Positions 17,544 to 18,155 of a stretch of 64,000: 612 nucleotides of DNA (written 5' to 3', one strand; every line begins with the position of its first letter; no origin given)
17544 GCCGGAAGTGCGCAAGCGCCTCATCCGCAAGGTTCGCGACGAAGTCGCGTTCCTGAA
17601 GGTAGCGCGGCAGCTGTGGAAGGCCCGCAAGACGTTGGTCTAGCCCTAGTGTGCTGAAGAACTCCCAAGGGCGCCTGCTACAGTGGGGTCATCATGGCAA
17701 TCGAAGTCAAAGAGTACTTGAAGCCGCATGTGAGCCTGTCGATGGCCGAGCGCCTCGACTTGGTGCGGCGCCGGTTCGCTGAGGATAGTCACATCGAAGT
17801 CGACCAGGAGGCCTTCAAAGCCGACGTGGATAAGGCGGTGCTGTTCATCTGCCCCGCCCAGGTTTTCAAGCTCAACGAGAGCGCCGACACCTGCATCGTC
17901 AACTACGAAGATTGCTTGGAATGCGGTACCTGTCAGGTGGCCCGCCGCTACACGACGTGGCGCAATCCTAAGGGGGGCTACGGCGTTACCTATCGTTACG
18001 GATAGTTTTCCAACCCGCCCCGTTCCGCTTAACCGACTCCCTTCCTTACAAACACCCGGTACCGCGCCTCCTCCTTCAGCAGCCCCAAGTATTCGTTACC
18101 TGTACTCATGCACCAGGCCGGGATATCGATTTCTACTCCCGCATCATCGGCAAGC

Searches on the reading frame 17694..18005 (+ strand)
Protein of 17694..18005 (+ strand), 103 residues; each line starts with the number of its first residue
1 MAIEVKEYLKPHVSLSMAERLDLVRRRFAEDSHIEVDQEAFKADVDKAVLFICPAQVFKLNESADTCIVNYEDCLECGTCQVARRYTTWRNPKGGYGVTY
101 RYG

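Call 46: search_protein_families(library=pfam, proteins=[window:17694-18005:+], max_evalue=0.01)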
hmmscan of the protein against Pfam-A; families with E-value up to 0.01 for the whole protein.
window:17694-18005:+ (103 aa): 1 family
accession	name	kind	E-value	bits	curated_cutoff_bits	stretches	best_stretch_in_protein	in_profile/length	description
PF05187.19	Fer4_ETF_QO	-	4.6e-06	27.2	24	1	35-100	36-103/104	Electron transfer flavoprotein-ubiquinone oxidoreductase, 4Fe-4S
